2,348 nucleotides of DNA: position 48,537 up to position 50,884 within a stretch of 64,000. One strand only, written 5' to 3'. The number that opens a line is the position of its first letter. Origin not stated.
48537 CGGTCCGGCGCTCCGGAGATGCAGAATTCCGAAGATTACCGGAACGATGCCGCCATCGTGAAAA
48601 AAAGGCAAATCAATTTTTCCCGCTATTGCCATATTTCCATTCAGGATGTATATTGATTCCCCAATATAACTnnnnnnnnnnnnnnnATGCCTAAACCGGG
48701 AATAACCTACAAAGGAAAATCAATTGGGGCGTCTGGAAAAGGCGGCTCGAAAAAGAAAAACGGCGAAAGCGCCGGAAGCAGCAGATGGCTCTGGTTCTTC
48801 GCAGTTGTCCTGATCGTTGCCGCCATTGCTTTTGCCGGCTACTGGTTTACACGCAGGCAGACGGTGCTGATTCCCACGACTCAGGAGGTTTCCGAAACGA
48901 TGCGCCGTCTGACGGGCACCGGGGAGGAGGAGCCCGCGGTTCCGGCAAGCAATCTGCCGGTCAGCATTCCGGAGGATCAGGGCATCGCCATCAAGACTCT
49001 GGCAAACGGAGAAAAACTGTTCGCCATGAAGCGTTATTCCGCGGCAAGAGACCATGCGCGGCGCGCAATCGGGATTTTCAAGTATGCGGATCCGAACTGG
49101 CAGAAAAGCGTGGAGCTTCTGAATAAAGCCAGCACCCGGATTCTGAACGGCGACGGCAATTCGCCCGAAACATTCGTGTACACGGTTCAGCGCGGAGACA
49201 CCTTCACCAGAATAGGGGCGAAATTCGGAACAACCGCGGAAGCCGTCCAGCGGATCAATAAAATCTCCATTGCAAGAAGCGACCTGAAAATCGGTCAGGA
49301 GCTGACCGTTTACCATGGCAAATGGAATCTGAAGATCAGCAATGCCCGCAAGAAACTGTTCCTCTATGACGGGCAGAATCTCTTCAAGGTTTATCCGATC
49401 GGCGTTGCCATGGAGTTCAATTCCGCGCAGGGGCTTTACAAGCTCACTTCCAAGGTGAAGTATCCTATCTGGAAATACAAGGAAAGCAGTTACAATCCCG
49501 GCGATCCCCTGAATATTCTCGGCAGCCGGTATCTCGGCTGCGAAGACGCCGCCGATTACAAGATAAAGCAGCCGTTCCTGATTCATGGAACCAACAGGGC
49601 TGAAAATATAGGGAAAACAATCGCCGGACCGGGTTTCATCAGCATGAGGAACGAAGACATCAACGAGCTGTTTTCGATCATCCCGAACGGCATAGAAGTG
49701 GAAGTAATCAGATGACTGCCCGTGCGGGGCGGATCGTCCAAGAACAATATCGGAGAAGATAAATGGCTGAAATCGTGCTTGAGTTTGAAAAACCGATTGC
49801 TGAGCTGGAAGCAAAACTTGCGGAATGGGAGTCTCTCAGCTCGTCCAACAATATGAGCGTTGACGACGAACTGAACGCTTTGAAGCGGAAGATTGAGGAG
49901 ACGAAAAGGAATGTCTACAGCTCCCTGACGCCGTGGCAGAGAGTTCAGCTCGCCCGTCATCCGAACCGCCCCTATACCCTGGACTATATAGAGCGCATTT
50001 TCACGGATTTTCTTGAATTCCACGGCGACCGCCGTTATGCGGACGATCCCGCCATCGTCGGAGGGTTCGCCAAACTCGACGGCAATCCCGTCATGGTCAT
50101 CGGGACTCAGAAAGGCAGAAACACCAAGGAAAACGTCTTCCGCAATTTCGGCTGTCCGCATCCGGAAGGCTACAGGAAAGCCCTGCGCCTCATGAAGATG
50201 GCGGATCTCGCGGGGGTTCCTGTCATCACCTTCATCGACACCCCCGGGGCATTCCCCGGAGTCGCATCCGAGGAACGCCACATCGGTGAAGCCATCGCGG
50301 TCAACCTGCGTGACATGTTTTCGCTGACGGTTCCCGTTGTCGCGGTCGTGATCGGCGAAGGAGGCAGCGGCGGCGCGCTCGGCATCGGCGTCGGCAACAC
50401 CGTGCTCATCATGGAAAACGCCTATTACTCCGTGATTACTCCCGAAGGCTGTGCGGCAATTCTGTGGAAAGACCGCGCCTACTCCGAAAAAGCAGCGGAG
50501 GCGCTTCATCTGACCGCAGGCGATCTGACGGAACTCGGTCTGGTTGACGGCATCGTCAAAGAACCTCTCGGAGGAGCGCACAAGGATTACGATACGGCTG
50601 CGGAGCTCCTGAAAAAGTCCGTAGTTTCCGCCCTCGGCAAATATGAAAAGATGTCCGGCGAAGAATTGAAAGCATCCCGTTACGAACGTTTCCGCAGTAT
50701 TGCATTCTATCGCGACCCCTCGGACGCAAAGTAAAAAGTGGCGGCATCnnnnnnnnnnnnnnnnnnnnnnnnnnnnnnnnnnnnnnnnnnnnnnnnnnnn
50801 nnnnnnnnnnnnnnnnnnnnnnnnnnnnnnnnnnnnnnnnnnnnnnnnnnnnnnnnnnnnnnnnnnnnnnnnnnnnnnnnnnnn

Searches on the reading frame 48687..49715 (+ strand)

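Call 67: search_protein_families(library=pfam, proteins=[window:48687-49715:+], max_evalue=0.0001)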
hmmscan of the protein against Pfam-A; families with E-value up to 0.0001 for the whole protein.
window:48687-49715:+ (342 aa): 2 families
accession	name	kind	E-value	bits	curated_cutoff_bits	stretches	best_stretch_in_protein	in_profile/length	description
PF01476.26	LysM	-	1.2e-10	41.6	20.9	1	165-208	1-42/43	LysM domain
PF03734.19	YkuD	-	6.5e-05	24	23.4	0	217-340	6-146/146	L,D-transpeptidase catalytic domain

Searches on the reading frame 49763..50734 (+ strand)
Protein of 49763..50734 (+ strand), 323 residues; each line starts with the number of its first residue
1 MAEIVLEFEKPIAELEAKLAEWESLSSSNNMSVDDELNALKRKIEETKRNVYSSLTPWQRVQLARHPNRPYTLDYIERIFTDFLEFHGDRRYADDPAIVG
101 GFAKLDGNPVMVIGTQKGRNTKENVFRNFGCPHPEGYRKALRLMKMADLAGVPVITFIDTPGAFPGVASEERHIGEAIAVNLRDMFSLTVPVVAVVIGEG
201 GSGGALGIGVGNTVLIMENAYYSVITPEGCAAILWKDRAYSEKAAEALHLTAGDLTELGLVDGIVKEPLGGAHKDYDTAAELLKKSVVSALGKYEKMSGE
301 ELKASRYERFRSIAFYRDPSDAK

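Call 67: search_protein_families(library=pfam, proteins=[window:49763-50734:+], max_evalue=0.0001)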
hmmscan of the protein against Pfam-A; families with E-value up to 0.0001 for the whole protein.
window:49763-50734:+ (323 aa): 2 families
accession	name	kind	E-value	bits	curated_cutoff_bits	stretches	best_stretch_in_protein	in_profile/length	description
PF03255.19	ACCA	-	5.6e-141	469.6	23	1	6-313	2-309/310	Acetyl co-enzyme A carboxylase carboxyltransferase-like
PF01039.27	Carboxyl_trans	-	1.5e-19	70.5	22.3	1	47-245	229-427/493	Carboxyl transferase domain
